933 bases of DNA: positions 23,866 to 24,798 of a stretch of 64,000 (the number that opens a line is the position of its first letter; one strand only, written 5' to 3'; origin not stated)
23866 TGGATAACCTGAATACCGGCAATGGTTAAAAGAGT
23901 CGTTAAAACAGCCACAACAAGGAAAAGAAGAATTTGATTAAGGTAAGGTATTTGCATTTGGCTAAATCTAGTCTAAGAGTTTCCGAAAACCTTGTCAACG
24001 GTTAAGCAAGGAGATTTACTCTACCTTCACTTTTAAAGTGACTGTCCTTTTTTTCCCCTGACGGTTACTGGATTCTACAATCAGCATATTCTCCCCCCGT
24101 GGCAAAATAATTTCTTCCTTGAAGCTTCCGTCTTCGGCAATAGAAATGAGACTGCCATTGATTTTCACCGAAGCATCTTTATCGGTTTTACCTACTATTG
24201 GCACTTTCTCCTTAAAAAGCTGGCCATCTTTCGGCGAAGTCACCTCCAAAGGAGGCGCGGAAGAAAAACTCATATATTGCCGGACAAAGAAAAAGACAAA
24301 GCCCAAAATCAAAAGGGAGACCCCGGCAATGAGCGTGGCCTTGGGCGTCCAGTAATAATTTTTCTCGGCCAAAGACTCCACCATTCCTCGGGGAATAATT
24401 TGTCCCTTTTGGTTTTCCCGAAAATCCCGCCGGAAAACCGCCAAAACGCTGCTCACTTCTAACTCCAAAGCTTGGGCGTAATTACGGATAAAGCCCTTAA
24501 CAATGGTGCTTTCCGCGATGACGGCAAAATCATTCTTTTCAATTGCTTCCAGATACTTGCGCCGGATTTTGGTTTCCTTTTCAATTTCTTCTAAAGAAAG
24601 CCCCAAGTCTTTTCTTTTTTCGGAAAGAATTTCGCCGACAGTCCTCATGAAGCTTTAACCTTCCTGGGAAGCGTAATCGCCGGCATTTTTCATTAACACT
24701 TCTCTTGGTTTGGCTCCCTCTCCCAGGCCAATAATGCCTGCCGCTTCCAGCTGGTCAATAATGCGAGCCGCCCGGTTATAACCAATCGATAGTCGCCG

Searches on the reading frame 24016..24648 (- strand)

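Call 62: search_protein_families(library=pfam, proteins=[window:24016-24648:-], max_evalue=0.1)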
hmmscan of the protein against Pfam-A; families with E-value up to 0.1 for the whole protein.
window:24016-24648:- (210 aa): 5 families
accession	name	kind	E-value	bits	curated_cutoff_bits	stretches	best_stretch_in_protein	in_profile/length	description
PF13413.12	HTH_25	-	2.2e-19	69.5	24.6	1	8-66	2-60/62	Helix-turn-helix domain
PF09136.16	Glucodextran_B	-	3.4e-14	53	27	1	132-209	1-81/83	Glucodextranase, domain B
PF12844.13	HTH_19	-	5e-08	33.2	30.2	1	5-63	1-53/64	Helix-turn-helix domain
PF01381.28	HTH_3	-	0.0053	17.2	23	1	9-39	2-32/55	Helix-turn-helix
PF05979.17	DUF896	-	0.024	14.9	24.2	1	8-39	9-40/64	Bacterial protein of unknown function (DUF896)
